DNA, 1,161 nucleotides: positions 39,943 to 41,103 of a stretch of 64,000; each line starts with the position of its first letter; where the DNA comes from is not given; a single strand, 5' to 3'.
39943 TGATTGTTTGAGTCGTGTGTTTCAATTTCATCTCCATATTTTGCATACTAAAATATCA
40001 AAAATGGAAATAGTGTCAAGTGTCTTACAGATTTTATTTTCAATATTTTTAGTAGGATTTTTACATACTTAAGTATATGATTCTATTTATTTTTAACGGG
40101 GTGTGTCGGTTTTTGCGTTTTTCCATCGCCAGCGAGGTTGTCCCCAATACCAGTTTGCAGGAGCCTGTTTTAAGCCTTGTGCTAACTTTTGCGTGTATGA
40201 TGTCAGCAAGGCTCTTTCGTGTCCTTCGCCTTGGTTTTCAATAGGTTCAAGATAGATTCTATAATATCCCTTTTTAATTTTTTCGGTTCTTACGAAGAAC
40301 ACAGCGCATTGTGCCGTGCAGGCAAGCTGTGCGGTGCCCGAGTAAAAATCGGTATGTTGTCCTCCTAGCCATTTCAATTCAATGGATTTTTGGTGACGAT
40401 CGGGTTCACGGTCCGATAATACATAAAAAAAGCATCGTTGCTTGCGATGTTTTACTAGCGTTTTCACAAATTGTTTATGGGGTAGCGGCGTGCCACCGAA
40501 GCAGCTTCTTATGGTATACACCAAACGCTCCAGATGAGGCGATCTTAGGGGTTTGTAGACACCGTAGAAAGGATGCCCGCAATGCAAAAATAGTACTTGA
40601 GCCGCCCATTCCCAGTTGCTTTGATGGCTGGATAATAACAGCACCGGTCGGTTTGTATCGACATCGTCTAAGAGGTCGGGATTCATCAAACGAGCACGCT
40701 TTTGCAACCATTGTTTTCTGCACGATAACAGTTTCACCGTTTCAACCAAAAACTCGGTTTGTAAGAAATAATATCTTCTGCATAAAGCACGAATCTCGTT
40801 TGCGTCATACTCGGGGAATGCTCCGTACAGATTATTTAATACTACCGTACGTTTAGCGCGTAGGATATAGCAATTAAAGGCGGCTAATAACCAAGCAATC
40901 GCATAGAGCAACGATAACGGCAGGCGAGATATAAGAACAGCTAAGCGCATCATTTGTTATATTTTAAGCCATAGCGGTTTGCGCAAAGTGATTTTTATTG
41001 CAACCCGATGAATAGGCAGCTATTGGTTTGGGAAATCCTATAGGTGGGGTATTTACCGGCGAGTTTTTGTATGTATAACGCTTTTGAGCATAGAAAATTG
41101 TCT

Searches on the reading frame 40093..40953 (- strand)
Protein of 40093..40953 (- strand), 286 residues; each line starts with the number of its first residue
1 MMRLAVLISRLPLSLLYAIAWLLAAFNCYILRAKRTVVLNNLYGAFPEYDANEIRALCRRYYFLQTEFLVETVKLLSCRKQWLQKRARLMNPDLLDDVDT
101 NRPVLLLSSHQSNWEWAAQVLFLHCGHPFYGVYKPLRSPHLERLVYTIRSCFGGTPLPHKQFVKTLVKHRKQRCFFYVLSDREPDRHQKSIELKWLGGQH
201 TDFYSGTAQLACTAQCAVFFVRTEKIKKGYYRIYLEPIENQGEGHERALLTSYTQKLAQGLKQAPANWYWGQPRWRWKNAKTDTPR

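Call 4: search_protein_families(library=pfam, proteins=[window:40093-40953:-], max_evalue=0.01)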
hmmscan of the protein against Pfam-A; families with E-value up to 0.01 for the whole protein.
window:40093-40953:- (286 aa): 1 family
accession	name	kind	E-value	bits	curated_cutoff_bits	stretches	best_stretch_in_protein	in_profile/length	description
PF03279.18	Lip_A_acyltrans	-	1.5e-24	87.2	22.3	1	6-276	24-294/295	Bacterial lipid A biosynthesis acyltransferase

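Call 77: find_homologous_proteins(query=window:40093-40953:-, max_evalue=1e-20)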
Query window:40093-40953:- (286 aa): 19 proteins with E <= 1e-20 among 2945 candidates.
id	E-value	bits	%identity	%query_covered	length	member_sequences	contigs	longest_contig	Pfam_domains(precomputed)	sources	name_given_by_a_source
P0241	6.9e-174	595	89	99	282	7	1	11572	PF03279.19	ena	-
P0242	4.9e-171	586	88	99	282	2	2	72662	PF03279.19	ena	-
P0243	3.8e-170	583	84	100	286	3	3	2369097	PF03279.19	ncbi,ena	-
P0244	2.0e-163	561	84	99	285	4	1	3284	PF03279.19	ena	-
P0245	2.3e-155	535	78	98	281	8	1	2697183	PF03279.19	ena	-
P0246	1.8e-151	522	77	98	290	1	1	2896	PF03279.19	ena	-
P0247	2.5e-149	515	76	98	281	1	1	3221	PF03279.19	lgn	-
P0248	1.2e-144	499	73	97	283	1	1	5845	PF03279.19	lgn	-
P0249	2.5e-143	495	72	97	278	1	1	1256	PF03279.19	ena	-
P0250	2.8e-143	495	74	98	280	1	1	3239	PF03279.19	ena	-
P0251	7.6e-142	490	71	98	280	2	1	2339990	PF03279.19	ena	-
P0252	3.6e-138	478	72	97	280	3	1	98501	PF03279.19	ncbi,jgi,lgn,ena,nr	ncbi:MAG: lysophospholipid acyltransferase family protein [Chromatiales bacterium]|nr:lysophospholip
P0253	9.5e-136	470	70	98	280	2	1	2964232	PF03279.19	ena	-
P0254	3.0e-135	468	70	97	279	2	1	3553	PF03279.19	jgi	-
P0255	7.9e-130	451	67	98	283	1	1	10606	PF03279.19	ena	-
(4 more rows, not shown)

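Call 78: find_encoding_contigs(protein=P0242, flank=8000, max_places=2)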
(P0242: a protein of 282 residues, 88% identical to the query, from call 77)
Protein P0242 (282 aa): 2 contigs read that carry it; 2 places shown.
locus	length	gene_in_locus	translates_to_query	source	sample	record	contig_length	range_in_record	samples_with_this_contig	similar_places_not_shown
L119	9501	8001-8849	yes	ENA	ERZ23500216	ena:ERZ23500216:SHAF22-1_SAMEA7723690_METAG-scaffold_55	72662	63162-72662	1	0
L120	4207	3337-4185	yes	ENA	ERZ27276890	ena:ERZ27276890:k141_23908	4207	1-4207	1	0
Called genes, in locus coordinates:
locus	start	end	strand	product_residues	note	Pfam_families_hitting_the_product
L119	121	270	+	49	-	-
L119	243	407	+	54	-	-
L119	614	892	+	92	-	-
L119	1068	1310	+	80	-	-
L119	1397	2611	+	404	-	PF13173:AAA_14, PF13635:DUF4143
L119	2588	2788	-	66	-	-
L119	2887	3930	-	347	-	PF01312:Bac_export_2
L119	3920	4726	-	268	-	PF01311:Bac_export_1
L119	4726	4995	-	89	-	PF01313:Bac_export_3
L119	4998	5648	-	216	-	PF00813:FliP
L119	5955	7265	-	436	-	PF01052:FliMN_C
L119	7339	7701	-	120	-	PF01152:Bac_globin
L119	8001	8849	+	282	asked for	PF03279:Lip_A_acyltrans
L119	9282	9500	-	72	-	?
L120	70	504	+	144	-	-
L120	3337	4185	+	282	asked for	PF03279:Lip_A_acyltrans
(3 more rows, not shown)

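Call 79: find_encoding_contigs(protein=P0241, flank=8000, max_places=2)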
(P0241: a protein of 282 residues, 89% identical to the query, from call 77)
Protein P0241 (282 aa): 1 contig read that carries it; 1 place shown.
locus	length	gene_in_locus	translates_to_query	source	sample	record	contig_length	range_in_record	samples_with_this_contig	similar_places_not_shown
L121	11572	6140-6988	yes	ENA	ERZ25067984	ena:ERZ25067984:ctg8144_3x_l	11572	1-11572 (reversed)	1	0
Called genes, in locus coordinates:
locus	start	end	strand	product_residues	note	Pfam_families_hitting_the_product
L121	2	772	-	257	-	?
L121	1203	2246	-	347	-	PF01312:Bac_export_2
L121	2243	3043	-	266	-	PF01311:Bac_export_1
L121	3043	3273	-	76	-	PF01313:Bac_export_3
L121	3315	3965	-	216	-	PF00813:FliP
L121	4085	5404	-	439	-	PF01052:FliMN_C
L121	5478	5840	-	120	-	PF01152:Bac_globin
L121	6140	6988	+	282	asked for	PF03279:Lip_A_acyltrans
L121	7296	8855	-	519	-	PF13187:Fer4_9 (faint), PF13183:Fer4_8, PF13534:Fer4_17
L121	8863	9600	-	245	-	PF02665:Nitrate_red_gam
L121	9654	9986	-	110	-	PF04358:DsrC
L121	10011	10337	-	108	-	PF04077:DsrH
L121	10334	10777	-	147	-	PF02635:DsrE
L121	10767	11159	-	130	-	PF02635:DsrE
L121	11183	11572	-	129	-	?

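Call 80: find_encoding_contigs(protein=P0245, flank=8000, max_places=2)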
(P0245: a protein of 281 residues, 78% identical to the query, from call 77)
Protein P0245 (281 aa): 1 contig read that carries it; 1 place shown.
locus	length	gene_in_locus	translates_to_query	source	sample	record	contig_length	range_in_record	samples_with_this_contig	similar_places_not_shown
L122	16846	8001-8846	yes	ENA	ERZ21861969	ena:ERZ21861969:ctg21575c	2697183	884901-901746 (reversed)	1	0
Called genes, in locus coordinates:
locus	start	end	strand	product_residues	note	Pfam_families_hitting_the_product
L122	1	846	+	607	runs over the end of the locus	PF11412:DsbD_N, PF02683:DsbD_TM, PF13386:DsbD_2, PF00085:Thioredoxin (weak), PF13098:Thioredoxin_2, PF13899:Thioredoxin_7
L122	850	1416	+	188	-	PF00578:AhpC-TSA, PF08534:Redoxin, PF00085:Thioredoxin (weak), PF13905:Thioredoxin_8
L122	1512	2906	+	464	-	PF02985:HEAT (faint), PF13646:HEAT_2, PF01555:N6_N4_Mtase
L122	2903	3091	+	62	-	PF09516:RE_CfrBI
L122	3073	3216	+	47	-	-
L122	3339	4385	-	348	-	PF01312:Bac_export_2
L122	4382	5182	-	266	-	PF01311:Bac_export_1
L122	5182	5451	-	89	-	PF01313:Bac_export_3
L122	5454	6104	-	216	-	PF00813:FliP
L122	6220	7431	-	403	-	PF28396:SepQ_C (faint), PF01052:FliMN_C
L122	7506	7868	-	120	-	PF01152:Bac_globin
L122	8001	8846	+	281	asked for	PF03279:Lip_A_acyltrans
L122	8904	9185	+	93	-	-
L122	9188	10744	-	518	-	PF00291:PALP, PF00585:Thr_dehydrat_C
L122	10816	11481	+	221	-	PF06026:Rib_5-P_isom_A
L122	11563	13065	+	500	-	PF01645:Glu_synthase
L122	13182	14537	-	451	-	PF10396:TrmE_N, PF00009:GTP_EFTU (faint), PF12631:MnmE_helical, PF00350:Dynamin_N (faint), PF01926:MMR_HSR1, PF02421:FeoB_N (weak)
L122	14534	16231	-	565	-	PF14849:YidC_periplas, PF02096:60KD_IMP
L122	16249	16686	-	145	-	PF00825:Ribonuclease_P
